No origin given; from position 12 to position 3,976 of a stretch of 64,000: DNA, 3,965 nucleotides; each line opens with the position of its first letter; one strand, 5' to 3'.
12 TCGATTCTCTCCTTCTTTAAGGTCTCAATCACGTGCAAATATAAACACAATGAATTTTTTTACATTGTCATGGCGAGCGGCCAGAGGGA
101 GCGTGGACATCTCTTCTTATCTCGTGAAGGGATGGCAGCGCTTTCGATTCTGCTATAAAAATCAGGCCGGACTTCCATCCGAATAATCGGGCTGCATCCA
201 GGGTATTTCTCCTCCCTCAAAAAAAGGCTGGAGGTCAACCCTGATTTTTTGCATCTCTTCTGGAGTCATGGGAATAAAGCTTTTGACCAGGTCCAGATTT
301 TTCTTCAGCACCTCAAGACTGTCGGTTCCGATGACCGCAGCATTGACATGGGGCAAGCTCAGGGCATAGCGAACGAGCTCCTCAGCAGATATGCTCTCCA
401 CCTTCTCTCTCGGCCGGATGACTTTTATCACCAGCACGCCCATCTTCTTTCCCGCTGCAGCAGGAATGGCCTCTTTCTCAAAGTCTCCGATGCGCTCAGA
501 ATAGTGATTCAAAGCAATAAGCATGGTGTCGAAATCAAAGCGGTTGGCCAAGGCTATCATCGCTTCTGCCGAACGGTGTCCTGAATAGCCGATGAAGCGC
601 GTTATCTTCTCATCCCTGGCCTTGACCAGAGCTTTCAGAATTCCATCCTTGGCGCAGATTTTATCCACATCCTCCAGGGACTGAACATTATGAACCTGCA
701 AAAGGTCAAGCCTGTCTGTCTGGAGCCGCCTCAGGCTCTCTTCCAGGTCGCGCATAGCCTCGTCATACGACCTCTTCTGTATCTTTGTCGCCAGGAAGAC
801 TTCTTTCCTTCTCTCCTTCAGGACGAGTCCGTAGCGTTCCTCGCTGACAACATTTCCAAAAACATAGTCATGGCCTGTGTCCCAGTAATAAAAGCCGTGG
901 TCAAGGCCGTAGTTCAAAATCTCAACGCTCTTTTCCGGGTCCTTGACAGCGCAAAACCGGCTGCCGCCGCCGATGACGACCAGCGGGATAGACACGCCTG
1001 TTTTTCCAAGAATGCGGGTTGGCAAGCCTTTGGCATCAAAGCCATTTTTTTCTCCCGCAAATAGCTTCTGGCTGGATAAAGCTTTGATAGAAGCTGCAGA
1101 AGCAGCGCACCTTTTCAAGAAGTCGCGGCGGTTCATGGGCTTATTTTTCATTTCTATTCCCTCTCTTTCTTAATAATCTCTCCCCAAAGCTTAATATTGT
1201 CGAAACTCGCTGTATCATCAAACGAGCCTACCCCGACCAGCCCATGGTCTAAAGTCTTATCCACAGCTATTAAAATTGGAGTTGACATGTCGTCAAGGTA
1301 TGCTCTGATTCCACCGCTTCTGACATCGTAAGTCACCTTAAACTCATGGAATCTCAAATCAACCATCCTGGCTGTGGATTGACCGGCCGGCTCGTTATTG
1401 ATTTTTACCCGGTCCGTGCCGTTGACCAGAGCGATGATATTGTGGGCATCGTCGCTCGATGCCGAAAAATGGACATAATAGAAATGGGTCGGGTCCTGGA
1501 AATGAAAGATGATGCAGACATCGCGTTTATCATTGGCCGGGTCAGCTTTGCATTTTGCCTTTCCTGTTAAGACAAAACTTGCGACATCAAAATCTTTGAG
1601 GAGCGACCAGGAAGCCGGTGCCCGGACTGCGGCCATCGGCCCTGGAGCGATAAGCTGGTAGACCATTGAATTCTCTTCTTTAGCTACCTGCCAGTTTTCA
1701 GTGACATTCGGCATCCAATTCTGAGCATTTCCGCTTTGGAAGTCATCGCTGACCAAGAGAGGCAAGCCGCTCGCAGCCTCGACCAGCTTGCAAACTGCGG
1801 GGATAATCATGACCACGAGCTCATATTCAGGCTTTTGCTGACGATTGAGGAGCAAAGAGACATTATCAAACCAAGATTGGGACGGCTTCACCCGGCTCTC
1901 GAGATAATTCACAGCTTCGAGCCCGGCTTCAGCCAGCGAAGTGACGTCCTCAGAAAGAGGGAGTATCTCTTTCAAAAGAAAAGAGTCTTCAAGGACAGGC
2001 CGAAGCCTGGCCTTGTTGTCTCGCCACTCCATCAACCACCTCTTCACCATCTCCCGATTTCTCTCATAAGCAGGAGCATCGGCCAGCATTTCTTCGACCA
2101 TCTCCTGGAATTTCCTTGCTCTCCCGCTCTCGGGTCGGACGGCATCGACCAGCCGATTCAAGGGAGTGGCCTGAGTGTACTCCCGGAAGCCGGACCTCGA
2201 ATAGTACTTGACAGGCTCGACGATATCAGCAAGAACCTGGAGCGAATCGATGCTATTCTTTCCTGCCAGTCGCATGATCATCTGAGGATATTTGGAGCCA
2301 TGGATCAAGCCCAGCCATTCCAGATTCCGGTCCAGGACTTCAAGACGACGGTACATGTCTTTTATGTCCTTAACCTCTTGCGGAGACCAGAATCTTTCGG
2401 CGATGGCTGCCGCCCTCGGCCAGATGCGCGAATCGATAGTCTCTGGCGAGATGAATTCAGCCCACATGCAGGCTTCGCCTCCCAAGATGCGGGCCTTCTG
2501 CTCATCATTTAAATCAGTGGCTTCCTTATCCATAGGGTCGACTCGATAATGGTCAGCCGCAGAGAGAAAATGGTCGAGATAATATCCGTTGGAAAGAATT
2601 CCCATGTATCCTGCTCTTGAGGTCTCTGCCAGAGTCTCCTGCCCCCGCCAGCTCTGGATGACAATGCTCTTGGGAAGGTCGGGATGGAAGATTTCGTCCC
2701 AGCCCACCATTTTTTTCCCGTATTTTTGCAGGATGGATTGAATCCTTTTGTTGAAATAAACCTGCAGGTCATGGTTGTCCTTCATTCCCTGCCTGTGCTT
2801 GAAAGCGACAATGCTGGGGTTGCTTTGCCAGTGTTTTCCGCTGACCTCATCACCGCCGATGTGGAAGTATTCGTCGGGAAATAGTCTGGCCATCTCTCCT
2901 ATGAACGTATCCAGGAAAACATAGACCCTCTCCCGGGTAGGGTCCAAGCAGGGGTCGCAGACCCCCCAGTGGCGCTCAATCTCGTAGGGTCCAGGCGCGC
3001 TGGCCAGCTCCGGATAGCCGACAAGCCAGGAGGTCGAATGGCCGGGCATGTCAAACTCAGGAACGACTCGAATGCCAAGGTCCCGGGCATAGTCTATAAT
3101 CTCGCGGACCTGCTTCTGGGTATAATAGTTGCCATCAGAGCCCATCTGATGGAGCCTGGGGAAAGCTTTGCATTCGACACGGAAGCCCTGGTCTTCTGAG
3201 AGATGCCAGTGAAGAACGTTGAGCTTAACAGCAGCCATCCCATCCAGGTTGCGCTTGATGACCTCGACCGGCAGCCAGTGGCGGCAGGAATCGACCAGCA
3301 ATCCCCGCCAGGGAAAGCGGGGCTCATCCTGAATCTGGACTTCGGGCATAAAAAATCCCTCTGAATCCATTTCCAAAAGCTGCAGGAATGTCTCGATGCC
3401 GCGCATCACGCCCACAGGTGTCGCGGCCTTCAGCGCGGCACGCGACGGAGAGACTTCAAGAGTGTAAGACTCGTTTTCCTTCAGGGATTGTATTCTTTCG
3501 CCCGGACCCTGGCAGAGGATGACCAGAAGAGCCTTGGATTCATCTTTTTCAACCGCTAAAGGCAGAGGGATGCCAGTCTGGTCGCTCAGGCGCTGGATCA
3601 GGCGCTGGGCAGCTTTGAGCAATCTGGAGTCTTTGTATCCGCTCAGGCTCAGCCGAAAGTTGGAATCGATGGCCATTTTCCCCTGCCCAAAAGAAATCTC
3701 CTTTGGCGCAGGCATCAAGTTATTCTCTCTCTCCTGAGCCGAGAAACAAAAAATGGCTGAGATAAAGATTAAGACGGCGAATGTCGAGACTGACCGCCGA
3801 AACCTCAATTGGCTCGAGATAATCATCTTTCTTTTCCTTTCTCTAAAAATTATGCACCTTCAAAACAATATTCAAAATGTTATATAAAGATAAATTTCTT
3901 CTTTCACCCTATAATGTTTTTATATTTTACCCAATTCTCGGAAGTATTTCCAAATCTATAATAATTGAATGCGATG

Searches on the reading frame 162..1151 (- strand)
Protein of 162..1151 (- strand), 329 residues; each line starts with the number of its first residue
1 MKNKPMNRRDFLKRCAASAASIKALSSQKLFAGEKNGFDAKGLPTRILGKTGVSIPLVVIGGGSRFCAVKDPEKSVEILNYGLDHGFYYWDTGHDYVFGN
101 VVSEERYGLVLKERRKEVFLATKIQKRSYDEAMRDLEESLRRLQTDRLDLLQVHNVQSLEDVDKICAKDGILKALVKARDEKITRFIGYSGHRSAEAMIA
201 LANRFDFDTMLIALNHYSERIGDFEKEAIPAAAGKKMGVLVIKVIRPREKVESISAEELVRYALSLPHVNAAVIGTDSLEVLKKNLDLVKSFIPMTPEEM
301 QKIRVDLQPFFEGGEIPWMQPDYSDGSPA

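Call 68: search_protein_families(library=pfam, proteins=[window:162-1151:-], max_evalue=0.0001)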
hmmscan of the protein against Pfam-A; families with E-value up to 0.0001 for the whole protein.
window:162-1151:- (329 aa): 1 family
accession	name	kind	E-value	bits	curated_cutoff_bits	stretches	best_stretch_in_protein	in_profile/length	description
PF00248.27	Aldo_ket_red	-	5e-24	85.3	24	1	69-217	15-167/291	Aldo/keto reductase family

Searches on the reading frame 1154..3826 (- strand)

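Call 68: search_protein_families(library=pfam, proteins=[window:1154-3826:-], max_evalue=0.0001)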
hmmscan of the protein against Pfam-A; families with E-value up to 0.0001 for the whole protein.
window:1154-3826:- (890 aa): 3 families
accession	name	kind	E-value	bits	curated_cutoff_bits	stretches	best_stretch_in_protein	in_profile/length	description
PF00728.28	Glyco_hydro_20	-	1.6e-96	324.2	22.3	1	171-482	1-347/348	Glycosyl hydrolase family 20, catalytic domain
PF02838.20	Glyco_hydro_20b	-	1.3e-14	55.4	26.1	1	36-167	3-123/124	Glycosyl hydrolase family 20, domain 2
PF14845.11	Glycohydro_20b2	-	2.7e-10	41.5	27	1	37-150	1-130/130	beta-acetyl hexosaminidase like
